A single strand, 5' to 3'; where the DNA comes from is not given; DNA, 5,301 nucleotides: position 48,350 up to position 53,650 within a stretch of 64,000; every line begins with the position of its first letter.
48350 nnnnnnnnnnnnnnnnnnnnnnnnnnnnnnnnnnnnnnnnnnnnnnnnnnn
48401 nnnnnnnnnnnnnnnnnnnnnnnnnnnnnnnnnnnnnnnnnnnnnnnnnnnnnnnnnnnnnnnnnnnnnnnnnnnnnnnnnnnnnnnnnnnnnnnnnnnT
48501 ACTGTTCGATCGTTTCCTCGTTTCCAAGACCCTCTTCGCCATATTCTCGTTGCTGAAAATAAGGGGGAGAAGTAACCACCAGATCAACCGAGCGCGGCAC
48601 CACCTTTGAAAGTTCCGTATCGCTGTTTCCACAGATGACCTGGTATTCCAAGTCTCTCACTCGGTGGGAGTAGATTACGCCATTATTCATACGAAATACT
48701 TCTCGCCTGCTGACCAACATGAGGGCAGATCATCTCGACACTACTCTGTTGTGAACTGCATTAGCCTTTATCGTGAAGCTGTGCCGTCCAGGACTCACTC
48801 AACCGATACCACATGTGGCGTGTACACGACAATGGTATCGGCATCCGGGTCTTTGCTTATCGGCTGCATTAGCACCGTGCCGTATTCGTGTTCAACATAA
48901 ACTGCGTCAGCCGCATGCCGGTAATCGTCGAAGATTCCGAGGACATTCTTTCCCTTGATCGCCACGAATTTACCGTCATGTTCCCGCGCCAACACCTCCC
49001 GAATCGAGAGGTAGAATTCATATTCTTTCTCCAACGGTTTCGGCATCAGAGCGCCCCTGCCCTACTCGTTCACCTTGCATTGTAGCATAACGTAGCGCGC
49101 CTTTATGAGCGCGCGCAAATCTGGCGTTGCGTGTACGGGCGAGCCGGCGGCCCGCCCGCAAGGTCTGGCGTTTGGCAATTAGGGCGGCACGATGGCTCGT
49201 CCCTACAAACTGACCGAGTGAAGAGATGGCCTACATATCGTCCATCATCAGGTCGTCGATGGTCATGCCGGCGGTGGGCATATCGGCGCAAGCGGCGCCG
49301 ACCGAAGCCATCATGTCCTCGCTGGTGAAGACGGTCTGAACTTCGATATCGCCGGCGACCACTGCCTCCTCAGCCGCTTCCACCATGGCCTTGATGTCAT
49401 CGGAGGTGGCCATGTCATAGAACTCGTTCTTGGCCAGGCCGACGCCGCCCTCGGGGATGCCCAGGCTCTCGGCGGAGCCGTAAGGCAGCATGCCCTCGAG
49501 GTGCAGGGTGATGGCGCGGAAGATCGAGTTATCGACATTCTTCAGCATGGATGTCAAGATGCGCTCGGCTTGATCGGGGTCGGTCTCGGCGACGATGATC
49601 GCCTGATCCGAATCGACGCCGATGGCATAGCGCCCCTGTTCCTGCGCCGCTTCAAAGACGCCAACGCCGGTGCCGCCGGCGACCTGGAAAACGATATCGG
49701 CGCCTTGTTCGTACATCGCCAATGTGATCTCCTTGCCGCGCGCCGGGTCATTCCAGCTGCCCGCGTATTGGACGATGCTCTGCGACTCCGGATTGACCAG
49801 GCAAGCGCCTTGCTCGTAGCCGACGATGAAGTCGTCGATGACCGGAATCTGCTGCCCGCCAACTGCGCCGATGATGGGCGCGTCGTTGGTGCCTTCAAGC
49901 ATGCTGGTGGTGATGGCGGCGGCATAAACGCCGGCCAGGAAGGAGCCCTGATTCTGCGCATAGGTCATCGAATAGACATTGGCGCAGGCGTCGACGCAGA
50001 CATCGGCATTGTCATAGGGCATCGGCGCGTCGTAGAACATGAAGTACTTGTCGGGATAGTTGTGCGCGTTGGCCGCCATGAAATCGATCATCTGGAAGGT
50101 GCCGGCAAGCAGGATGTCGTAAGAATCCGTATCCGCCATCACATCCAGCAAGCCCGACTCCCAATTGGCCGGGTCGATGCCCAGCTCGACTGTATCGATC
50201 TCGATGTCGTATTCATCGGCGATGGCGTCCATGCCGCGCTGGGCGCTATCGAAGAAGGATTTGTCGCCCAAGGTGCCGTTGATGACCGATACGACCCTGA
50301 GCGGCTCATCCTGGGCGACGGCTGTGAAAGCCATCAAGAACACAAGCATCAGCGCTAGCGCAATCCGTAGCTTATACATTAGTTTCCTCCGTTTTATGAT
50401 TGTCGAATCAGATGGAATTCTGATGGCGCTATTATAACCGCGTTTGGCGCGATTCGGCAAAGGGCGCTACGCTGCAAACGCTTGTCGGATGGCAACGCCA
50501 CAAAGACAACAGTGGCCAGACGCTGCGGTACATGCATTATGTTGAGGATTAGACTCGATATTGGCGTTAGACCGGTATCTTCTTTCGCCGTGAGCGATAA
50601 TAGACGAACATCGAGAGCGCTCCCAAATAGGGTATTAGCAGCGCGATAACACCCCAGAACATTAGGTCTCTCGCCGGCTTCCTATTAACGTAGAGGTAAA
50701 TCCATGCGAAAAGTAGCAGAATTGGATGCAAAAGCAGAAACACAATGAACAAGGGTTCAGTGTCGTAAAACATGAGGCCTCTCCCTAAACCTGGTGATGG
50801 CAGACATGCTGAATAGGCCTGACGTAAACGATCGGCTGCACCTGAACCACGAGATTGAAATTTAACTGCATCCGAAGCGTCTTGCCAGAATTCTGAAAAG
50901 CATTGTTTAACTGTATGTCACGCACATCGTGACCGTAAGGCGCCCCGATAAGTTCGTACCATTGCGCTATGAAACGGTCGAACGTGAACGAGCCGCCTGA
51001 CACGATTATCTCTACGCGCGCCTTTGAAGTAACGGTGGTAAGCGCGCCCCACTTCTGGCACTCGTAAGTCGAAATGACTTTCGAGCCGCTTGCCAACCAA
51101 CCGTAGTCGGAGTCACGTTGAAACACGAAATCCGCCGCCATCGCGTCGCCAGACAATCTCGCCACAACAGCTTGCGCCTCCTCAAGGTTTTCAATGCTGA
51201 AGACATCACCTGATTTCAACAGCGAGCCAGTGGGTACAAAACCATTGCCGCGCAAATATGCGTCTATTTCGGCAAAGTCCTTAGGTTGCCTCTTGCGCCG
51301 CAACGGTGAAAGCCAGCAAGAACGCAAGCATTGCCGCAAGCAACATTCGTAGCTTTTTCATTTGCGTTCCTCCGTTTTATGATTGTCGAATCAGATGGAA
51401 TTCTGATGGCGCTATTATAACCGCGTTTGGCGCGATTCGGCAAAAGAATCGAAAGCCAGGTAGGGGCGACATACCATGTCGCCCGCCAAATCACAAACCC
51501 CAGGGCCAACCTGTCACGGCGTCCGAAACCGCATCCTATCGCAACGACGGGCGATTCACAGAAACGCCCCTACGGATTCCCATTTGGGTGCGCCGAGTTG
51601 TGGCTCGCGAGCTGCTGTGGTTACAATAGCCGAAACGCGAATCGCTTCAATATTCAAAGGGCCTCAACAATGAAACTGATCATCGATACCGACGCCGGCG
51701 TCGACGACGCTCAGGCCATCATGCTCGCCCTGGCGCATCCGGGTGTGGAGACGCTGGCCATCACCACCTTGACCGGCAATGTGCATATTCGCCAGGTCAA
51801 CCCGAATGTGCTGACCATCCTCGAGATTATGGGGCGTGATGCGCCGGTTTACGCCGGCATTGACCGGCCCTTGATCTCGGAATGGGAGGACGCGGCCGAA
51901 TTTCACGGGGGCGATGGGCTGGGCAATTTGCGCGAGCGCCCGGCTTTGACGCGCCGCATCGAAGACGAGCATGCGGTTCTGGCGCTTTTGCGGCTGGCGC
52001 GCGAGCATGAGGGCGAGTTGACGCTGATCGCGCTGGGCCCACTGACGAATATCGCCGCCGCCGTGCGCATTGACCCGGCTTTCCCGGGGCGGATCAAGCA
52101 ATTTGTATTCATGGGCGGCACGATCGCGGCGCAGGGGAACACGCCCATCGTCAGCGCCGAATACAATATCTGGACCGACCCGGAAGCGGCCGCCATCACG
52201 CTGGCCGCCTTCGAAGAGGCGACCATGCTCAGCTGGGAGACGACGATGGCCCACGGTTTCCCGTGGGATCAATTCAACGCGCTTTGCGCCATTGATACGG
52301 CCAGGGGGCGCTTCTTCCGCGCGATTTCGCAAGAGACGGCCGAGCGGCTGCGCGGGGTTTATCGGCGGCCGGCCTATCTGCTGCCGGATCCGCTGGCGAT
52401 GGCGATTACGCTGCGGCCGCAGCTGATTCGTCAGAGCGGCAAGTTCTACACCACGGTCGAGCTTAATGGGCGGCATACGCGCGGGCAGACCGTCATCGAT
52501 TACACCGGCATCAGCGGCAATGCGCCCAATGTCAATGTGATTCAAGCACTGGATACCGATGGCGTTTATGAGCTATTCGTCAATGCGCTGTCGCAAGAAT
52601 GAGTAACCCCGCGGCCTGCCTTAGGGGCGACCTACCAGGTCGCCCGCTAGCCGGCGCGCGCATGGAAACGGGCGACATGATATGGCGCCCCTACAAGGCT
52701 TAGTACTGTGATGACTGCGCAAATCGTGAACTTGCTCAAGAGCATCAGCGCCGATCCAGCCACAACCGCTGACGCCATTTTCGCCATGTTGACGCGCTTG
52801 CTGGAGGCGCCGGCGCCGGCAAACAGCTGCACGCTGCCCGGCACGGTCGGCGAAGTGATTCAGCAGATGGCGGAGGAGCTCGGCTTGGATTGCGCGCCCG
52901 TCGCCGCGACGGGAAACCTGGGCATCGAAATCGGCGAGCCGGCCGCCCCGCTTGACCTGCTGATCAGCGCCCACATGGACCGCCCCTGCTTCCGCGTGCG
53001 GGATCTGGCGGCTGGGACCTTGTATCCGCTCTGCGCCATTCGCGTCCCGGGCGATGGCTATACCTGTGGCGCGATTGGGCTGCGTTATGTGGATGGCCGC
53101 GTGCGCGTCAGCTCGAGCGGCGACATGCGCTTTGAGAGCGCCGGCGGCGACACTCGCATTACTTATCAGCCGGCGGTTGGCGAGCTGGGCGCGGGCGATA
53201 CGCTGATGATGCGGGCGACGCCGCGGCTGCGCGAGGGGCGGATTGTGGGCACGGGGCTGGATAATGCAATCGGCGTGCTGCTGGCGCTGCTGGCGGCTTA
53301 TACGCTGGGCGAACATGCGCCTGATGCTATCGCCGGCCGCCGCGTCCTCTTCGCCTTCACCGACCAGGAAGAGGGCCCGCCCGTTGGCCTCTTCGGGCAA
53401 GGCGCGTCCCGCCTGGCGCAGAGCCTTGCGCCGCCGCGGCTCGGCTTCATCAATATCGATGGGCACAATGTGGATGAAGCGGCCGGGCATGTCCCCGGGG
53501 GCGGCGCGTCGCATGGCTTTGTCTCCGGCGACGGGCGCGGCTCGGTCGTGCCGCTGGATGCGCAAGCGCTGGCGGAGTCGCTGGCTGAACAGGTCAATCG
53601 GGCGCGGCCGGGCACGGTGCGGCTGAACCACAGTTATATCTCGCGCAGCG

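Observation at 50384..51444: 78-nt perfectly identical promoter/5'UTR modules flank a 905-bp low-GC two-gene insert, while the adjoining signal-peptide codons have diverged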

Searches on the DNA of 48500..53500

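Call 8: search_rna_families(source=window, start=48500, end=53500, threshold=evalue, max_evalue=1)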
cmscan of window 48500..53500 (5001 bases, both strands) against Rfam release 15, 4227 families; matches with E-value up to 1: 0.
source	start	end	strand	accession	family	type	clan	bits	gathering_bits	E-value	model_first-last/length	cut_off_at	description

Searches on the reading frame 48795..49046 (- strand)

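Call 9: search_protein_families(library=pfam, proteins=[window:48795-49046:-], max_evalue=0.01)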
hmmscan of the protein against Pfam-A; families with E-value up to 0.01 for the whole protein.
window:48795-49046:- (83 aa): 1 family
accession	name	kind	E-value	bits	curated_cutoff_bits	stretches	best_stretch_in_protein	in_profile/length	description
PF18929.5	DUF5678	-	0.006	16.8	23.2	0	19-45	2-28/49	Family of unknown function (DUF5678)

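Call 59: search_protein_families(library=ncbifam, proteins=[window:48795-49046:-], max_evalue=0.01)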
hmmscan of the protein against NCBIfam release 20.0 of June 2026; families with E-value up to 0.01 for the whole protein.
window:48795-49046:- (83 aa): 0 families

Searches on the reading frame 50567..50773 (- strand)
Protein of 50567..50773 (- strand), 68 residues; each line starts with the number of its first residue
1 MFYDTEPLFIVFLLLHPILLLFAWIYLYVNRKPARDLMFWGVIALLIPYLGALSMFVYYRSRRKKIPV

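Call 9: search_protein_families(library=pfam, proteins=[window:50567-50773:-], max_evalue=0.01)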
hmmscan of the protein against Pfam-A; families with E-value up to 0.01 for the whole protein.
window:50567-50773:- (68 aa): 1 family
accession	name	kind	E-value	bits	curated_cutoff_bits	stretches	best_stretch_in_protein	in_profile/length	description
PF13396.11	PLDc_N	-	0.0025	18.2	23.3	1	18-53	1-35/42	Phospholipase_D-nuclease N-terminal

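Call 35: find_encoding_contigs(protein=window:50567-50773:-, flank=3000, max_places=10)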
Protein window:50567-50773:- (68 aa): 10 contigs read that carry it; 6 places shown.
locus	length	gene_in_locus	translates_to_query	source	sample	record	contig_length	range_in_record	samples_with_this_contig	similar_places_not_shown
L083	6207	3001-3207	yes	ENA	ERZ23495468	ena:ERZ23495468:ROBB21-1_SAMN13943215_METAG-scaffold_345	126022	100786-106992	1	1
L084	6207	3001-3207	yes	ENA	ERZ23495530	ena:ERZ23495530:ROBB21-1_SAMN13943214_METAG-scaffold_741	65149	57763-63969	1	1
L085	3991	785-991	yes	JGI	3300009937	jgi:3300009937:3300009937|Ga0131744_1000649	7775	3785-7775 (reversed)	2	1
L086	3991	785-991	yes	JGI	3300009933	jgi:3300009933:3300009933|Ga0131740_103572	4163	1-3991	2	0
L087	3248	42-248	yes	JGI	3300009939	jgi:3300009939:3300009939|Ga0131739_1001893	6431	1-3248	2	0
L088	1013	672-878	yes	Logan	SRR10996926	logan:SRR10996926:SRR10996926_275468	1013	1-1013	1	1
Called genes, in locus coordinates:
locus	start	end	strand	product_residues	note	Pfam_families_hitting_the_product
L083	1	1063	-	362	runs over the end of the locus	-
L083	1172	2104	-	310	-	PF01156:IU_nuc_hydro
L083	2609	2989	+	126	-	-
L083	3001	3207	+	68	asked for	-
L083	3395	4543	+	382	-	PF02608:Bmp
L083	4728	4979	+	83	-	-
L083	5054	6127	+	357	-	PF01555:N6_N4_Mtase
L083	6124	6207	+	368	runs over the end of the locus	-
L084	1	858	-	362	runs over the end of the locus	-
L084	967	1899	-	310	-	PF01156:IU_nuc_hydro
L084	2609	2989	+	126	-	-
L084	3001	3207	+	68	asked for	-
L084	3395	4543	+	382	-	PF02608:Bmp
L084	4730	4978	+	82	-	-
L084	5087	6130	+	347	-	PF01555:N6_N4_Mtase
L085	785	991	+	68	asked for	-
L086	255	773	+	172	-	-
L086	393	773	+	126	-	-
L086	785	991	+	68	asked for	-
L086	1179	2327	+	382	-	PF02608:Bmp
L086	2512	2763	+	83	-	-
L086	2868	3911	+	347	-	PF01555:N6_N4_Mtase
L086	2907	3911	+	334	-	PF01555:N6_N4_Mtase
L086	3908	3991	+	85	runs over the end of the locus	?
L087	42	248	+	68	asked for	-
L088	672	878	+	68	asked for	-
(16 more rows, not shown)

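Call 59: search_protein_families(library=ncbifam, proteins=[window:50567-50773:-], max_evalue=0.01)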
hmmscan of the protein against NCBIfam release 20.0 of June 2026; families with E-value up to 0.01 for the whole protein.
window:50567-50773:- (68 aa): 0 families
